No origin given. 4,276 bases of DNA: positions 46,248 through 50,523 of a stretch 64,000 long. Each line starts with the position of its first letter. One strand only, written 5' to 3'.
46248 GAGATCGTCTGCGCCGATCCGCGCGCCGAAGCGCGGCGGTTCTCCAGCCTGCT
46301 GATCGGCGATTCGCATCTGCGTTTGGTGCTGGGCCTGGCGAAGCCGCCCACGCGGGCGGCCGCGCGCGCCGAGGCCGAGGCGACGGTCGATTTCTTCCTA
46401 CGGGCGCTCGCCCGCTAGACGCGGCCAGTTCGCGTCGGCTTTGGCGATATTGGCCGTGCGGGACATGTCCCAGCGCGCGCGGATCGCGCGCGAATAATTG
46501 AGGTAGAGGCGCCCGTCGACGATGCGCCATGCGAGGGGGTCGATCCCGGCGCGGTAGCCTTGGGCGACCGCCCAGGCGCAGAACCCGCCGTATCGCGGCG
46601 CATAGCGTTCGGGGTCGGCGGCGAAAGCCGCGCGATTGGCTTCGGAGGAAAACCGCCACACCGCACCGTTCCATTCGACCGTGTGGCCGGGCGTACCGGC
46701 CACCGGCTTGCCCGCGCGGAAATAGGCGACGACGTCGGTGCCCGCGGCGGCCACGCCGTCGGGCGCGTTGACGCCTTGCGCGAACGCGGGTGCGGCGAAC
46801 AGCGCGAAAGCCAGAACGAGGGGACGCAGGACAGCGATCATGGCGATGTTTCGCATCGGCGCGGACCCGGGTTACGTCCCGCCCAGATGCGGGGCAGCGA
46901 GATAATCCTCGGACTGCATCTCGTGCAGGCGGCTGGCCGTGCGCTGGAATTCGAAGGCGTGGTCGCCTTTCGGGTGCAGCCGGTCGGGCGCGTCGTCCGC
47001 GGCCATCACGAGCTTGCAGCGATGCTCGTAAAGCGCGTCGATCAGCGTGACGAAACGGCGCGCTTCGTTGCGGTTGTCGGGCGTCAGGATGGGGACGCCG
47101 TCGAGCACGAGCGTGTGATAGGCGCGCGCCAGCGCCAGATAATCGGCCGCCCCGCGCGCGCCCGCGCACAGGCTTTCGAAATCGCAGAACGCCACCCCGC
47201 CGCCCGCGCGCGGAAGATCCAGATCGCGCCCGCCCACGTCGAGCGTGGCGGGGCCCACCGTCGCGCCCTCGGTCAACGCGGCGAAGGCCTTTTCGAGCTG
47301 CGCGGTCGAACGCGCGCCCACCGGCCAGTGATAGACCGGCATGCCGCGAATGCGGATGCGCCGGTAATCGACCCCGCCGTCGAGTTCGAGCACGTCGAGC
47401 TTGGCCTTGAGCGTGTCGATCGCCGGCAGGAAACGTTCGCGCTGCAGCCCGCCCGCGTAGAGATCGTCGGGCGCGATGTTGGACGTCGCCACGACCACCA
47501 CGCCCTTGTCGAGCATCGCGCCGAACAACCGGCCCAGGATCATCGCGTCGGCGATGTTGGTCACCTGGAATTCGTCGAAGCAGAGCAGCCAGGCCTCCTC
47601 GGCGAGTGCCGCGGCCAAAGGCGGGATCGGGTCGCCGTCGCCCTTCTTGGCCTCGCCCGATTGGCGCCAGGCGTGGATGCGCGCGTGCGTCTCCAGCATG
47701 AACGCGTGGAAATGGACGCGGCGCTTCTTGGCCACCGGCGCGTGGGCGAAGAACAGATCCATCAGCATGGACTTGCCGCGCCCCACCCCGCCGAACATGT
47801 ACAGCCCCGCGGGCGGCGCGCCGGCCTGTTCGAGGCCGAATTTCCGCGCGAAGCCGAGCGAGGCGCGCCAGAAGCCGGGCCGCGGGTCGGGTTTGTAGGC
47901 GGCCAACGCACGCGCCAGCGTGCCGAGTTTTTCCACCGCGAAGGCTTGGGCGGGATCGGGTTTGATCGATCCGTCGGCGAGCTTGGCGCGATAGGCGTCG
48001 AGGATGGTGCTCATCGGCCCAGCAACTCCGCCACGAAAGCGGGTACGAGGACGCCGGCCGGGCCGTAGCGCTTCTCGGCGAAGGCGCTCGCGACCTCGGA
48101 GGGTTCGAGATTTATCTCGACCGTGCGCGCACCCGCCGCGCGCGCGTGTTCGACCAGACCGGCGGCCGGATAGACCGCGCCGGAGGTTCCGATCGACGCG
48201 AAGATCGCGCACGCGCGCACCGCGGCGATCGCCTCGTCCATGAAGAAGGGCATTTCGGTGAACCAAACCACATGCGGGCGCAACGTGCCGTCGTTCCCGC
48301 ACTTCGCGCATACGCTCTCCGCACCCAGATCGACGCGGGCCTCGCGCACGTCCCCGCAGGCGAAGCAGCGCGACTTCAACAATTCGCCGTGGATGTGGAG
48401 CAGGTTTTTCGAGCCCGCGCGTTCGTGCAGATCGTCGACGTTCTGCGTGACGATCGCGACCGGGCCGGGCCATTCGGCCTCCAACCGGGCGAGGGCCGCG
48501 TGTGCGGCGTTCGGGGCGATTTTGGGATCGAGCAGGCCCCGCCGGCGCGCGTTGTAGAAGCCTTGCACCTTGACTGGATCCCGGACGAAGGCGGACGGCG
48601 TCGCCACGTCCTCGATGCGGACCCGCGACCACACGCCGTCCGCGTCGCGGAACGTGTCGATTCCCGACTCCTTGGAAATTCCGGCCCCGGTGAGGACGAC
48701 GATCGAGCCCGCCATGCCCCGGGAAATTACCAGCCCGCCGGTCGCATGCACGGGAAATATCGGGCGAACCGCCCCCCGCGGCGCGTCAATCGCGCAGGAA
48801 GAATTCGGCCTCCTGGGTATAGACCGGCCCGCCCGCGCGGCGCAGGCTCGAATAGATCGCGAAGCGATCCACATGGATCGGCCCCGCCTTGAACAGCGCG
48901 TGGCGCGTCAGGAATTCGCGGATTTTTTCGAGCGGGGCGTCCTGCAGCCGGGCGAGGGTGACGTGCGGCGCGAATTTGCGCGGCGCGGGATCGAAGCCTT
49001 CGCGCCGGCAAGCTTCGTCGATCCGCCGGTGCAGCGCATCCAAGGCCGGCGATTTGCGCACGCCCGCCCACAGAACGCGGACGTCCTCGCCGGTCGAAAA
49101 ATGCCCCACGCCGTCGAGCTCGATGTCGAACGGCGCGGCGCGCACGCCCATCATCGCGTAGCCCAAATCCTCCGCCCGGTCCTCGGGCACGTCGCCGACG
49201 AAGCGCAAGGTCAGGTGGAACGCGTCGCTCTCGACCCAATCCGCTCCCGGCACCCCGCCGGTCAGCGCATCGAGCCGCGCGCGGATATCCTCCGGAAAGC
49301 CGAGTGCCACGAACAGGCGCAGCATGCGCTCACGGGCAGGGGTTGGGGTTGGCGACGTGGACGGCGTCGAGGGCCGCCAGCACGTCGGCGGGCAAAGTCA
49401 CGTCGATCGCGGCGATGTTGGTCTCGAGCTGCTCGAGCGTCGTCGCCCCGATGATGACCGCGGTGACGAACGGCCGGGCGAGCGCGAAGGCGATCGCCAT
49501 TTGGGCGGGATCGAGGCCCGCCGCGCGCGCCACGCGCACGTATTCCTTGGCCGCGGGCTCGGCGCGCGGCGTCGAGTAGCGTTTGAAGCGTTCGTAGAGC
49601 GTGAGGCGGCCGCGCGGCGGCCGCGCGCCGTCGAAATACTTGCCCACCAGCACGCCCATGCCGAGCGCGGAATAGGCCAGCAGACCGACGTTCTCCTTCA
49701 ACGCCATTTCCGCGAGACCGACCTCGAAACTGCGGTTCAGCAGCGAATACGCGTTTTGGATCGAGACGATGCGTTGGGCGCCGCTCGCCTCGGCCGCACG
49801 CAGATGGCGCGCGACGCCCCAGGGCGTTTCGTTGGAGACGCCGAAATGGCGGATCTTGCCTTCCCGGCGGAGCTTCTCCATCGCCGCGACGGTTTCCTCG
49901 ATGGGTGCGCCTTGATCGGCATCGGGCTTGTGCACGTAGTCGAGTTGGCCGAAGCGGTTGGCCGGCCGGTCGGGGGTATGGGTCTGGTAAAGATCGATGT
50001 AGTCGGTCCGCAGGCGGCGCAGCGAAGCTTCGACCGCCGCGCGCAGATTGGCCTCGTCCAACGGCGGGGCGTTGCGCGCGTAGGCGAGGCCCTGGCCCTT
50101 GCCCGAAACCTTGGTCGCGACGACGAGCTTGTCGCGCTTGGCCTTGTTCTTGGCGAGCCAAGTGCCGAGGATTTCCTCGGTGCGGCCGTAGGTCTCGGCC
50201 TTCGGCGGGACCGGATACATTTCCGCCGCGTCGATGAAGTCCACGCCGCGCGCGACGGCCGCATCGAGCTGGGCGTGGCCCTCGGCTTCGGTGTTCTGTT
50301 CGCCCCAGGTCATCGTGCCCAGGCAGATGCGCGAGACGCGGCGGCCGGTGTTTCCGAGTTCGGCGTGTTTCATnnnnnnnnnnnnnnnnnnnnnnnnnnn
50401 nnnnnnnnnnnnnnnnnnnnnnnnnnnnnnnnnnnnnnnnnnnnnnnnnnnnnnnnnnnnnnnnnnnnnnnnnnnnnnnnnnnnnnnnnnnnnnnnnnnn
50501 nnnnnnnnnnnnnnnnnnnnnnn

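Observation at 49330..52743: FIST sensory-domain protein translationally coupled to CopC-CopD and an aldo-keto reductase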

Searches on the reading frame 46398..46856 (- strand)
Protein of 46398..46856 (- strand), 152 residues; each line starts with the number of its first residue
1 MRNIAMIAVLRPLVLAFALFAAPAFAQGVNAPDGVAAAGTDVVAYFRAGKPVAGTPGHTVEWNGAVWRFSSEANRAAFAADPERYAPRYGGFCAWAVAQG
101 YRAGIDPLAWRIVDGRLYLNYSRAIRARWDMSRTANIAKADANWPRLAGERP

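Call 4: search_protein_families(library=pfam, proteins=[window:46398-46856:-], max_evalue=0.01)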
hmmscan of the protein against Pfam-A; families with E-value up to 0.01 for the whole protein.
window:46398-46856:- (152 aa): 1 family
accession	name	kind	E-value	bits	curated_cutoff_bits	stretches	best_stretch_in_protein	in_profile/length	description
PF04945.19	YHS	-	1e-06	29.1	30.3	1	45-88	3-46/47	YHS domain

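Call 5: search_protein_families(library=ncbifam, proteins=[window:46398-46856:-], max_evalue=0.01)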
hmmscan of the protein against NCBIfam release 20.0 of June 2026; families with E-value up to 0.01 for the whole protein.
window:46398-46856:- (152 aa): 1 family
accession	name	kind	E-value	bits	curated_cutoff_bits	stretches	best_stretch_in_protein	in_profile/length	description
NF041384.1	YHS_seleno_dom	subfamily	9.5e-45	151.5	70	1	35-145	2-112/113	YHS domain-containing (seleno)protein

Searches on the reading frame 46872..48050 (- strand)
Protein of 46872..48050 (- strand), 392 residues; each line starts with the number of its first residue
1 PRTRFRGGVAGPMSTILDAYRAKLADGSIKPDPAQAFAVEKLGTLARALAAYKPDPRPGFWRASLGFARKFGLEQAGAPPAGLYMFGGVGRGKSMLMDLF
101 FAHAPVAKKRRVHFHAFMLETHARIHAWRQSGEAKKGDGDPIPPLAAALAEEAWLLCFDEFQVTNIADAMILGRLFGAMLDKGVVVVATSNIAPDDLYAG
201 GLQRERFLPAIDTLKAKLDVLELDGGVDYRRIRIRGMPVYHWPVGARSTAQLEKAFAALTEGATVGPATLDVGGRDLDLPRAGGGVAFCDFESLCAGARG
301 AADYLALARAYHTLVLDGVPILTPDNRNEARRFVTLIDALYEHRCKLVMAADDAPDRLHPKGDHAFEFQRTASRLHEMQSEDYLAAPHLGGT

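Call 4: search_protein_families(library=pfam, proteins=[window:46872-48050:-], max_evalue=0.01)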
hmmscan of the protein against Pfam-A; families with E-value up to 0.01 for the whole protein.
window:46872-48050:- (392 aa): 1 family
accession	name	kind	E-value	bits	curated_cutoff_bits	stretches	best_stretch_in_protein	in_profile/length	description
PF03969.22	AFG1_ATPase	-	1.7e-119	399.4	27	1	17-385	4-359/361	AFG1-like ATPase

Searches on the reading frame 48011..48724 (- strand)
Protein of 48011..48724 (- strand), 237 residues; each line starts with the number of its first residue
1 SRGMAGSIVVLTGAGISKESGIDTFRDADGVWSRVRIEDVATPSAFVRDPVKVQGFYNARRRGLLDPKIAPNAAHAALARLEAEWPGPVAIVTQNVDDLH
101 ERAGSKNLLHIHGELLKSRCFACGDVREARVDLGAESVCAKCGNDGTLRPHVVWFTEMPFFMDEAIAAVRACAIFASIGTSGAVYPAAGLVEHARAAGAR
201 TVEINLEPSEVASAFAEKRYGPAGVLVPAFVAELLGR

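Call 4: search_protein_families(library=pfam, proteins=[window:48011-48724:-], max_evalue=0.01)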
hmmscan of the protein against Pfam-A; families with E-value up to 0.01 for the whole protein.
window:48011-48724:- (237 aa): 1 family
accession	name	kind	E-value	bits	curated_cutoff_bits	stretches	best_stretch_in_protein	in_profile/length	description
PF02146.23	SIR2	-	2.9e-42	145.1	24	1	13-186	1-180/180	Sir2 family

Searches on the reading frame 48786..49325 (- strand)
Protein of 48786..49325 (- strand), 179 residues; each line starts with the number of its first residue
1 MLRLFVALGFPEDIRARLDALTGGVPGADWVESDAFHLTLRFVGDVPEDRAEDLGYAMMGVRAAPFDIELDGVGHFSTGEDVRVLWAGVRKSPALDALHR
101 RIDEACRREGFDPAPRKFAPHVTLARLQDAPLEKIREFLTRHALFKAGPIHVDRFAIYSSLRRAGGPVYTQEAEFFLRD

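Call 4: search_protein_families(library=pfam, proteins=[window:48786-49325:-], max_evalue=0.01)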
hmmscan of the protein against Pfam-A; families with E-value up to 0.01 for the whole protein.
window:48786-49325:- (179 aa): 2 families
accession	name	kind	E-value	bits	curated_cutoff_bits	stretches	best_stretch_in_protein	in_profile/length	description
PF02834.22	LigT_PEase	-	2.7e-28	98.4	23.3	2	9-86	2-87/87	LigT like Phosphoesterase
PF13563.12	2_5_RNA_ligase2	-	1.1e-17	64.9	27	1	10-161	1-149/152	2'-5' RNA ligase superfamily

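Call 5: search_protein_families(library=ncbifam, proteins=[window:48786-49325:-], max_evalue=0.01)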
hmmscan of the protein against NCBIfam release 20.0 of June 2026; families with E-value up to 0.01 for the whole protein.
window:48786-49325:- (179 aa): 3 families
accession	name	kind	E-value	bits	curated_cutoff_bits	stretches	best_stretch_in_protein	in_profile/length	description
TIGR02258.1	2_5_ligase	equivalog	2.1e-45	154.8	65.7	1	3-175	2-178/180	RNA 2',3'-cyclic phosphodiesterase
NF011704.0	PRK15124.1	equivalog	6.6e-15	55.5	184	1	3-177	6-174/176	RNA 2',3'-cyclic phosphodiesterase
NF010223.0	PRK13679.1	equivalog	0.0078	16.1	129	1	37-131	34-126/170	hypothetical protein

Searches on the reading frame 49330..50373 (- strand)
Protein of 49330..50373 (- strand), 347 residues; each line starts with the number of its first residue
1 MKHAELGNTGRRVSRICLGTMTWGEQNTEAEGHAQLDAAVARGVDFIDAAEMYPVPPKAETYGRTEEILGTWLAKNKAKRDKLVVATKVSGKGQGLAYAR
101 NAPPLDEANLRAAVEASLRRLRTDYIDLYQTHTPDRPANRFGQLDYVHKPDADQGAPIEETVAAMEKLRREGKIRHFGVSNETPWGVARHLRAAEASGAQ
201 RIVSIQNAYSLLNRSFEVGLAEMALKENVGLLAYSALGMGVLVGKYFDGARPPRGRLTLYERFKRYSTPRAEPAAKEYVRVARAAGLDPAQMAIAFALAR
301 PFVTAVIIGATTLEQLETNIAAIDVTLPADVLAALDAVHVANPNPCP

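Call 4: search_protein_families(library=pfam, proteins=[window:49330-50373:-], max_evalue=0.01)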
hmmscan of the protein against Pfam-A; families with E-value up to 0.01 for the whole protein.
window:49330-50373:- (347 aa): 1 family
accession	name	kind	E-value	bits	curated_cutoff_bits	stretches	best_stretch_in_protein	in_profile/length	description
PF00248.27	Aldo_ket_red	-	9.1e-70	235.5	24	1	15-338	1-289/291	Aldo/keto reductase family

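Call 5: search_protein_families(library=ncbifam, proteins=[window:49330-50373:-], max_evalue=0.01)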
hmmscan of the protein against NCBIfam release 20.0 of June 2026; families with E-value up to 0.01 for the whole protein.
window:49330-50373:- (347 aa): 8 families
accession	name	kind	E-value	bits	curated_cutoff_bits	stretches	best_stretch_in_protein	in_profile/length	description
NF007912.0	PRK10625.1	equivalog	8.6e-122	406.8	415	1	8-347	8-346/346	NADP(H)-dependent aldo-keto reductase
NF049922.1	MethglyxlRedYdjG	equivalog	3.1e-30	105.3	550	1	1-334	1-316/326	NADH-dependent methylglyoxal reductase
TIGR01293.1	Kv_beta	subfamily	5e-28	98.1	365.4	2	145-334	117-314/319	voltage-dependent potassium channel subunit beta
NF007388.0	PRK09912.1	subfamily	2.8e-23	82.4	448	1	5-341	17-333/346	L-glyceraldehyde 3-phosphate reductase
NF007695.0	PRK10376.1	subfamily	1.4e-21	76.8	280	2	18-224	22-203/290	oxidoreductase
NF008377.0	PRK11172.1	equivalog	8.4e-13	48.1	327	1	66-240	42-184/267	2,5-didehydrogluconate reductase DkgB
NF008598.0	PRK11565.1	equivalog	7.1e-07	28.6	425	1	35-141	33-116/275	2,5-didehydrogluconate reductase DkgA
NF011432.0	PRK14863.1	equivalog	0.001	18.7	244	1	284-326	226-268/292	bifunctional regulator KidO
